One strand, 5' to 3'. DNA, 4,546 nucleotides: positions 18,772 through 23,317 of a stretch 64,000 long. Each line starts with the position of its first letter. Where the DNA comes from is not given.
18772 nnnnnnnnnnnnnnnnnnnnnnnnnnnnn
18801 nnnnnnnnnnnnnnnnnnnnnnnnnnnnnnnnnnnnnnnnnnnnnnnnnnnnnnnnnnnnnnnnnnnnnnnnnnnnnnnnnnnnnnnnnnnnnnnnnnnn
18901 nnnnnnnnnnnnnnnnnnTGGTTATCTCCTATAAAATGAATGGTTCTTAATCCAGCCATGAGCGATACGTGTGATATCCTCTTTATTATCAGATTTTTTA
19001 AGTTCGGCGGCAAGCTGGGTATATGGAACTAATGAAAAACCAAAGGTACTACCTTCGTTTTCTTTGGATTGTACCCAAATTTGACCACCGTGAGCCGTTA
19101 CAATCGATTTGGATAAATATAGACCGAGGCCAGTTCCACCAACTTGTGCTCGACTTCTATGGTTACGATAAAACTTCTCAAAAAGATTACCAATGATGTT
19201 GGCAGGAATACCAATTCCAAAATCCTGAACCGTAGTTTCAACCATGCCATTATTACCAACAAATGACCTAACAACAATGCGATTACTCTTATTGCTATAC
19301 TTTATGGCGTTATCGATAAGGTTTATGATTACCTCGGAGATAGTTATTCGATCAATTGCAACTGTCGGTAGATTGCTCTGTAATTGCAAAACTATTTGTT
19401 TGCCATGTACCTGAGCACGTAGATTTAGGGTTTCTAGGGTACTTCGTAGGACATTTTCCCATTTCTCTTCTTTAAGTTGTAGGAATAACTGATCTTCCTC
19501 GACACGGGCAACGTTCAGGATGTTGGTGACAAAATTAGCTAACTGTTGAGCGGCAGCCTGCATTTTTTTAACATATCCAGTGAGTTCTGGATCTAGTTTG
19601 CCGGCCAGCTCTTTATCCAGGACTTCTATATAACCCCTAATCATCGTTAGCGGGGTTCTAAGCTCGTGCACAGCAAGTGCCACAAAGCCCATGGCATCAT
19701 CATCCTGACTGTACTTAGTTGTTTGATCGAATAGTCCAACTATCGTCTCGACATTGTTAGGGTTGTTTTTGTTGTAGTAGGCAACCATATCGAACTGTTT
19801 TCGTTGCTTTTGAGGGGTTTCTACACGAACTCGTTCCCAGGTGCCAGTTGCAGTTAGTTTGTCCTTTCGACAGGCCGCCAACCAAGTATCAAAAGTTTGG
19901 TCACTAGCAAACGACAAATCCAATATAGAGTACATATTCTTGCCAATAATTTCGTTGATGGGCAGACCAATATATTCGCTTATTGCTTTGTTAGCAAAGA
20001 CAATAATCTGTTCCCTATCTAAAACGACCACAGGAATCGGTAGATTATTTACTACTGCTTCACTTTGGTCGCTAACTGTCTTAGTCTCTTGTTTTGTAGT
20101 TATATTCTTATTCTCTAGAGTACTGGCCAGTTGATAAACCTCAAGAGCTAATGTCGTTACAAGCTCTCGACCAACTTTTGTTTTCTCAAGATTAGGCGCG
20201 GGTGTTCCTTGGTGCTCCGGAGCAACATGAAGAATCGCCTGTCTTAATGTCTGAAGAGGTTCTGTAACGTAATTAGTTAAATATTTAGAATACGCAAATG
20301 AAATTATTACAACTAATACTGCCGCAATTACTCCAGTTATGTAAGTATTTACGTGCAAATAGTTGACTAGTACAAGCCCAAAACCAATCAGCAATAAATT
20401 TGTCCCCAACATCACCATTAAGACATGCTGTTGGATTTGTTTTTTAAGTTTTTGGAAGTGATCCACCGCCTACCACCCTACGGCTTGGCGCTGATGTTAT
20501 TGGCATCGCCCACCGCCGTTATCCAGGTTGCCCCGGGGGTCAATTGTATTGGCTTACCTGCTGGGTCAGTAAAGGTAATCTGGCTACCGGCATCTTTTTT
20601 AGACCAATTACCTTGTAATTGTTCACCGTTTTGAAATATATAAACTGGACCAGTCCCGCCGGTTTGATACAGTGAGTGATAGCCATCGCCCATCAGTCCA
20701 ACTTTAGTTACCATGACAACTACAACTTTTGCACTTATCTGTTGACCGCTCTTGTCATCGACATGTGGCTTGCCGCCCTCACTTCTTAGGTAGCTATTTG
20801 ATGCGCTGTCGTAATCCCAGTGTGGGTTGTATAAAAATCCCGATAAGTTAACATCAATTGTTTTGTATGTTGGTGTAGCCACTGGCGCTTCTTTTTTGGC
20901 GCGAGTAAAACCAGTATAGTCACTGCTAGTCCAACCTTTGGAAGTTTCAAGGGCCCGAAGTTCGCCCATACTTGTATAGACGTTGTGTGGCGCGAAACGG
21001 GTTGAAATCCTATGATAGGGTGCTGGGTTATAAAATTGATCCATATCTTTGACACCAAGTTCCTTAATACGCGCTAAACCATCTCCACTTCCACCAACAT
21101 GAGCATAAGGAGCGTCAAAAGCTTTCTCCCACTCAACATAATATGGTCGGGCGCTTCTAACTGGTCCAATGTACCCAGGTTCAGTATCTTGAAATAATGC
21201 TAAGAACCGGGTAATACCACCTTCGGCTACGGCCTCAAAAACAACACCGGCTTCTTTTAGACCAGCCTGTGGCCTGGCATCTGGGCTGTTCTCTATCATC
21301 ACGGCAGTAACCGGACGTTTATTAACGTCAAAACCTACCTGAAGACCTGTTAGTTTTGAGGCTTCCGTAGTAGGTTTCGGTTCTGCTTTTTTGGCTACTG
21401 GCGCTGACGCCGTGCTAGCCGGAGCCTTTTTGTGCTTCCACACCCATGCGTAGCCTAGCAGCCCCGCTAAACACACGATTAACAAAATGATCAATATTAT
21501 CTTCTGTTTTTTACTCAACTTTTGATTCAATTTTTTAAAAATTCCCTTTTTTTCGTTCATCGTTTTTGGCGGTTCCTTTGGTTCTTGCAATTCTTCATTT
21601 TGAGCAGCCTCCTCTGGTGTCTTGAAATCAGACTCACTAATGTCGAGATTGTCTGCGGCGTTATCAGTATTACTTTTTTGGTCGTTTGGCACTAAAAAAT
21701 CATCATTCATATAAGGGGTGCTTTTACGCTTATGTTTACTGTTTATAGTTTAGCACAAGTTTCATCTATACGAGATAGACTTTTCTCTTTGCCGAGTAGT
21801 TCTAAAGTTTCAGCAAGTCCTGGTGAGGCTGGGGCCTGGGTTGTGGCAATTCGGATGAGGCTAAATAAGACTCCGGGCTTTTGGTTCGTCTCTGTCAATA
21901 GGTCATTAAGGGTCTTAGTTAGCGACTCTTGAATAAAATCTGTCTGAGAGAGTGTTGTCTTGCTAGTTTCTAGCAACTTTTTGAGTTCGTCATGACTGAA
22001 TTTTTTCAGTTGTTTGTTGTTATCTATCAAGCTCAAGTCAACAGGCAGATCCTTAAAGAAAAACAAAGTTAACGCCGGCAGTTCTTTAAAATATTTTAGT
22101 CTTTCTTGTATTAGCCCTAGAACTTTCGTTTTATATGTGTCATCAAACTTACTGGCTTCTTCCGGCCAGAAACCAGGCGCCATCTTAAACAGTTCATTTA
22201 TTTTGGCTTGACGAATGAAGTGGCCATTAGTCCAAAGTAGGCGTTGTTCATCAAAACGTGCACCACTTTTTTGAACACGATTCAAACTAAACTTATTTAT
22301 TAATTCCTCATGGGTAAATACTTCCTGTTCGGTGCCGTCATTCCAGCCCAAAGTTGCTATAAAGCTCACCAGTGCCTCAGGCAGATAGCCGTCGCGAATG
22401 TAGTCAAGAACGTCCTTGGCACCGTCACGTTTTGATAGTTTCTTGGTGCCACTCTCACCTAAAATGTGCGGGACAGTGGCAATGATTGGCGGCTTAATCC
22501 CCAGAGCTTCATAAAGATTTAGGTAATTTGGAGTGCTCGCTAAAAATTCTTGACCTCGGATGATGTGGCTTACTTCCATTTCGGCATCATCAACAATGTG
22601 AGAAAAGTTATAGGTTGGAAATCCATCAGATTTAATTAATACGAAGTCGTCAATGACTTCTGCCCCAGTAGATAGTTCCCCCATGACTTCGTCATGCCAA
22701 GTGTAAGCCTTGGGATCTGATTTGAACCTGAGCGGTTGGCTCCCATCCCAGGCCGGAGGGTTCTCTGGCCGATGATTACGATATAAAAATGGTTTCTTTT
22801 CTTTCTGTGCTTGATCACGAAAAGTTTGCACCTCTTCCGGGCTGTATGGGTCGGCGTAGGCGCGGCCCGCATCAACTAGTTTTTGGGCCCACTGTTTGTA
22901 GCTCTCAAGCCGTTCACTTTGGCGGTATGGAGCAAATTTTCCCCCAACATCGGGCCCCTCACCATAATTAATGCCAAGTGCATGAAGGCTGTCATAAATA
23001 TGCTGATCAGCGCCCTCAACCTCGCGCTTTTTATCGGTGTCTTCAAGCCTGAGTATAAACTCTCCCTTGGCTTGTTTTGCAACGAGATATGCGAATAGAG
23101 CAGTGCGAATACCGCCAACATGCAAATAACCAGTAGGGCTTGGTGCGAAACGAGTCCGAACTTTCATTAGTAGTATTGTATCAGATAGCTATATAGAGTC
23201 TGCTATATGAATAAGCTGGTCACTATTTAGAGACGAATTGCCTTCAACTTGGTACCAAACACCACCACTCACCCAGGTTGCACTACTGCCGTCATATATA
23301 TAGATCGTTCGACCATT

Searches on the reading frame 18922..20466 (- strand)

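Call 32: search_protein_families(library=pfam, proteins=[window:18922-20466:-], max_evalue=0.00001)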
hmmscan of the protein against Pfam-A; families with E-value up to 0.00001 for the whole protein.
window:18922-20466:- (514 aa): 4 families
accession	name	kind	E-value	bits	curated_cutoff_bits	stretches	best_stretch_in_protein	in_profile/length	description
PF02518.31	HATPase_c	-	4.3e-26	92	26.4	1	372-479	2-107/111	Histidine kinase-, DNA gyrase B-, and HSP90-like ATPase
PF00512.31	HisKA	-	4e-14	52.8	26.9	1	261-324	5-65/66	His Kinase A (phospho-acceptor) domain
PF00989.32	PAS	-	7.1e-07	29.7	22.6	1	136-179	4-47/113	PAS fold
PF13188.13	PAS_8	-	2.1e-06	27.9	21.8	1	136-196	4-61/65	PAS domain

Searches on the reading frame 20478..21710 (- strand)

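Call 32: search_protein_families(library=pfam, proteins=[window:20478-21710:-], max_evalue=0.00001)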
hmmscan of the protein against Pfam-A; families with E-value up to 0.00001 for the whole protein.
window:20478-21710:- (410 aa): 2 families
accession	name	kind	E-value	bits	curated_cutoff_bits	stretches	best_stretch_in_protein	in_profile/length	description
PF11258.13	DUF3048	-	1.4e-43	149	25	1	120-259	1-146/148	Protein of unknown function (DUF3048) N-terminal domain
PF17479.7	DUF3048_C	-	9.9e-26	90.8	25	1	295-397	9-114/114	Protein of unknown function (DUF3048) C-terminal domain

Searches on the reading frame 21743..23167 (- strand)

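Call 32: search_protein_families(library=pfam, proteins=[window:21743-23167:-], max_evalue=0.00001)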
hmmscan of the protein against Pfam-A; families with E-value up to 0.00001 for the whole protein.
window:21743-23167:- (474 aa): 2 families
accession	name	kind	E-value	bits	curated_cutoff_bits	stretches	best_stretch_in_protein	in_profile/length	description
PF00749.27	tRNA-synt_1c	-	6.9e-84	281.9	23.4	1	2-312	1-314/314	tRNA synthetases class I (E and Q), catalytic domain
PF19269.4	Anticodon_2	-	4.7e-23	82.6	23.6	1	339-469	10-139/141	Anticodon binding domain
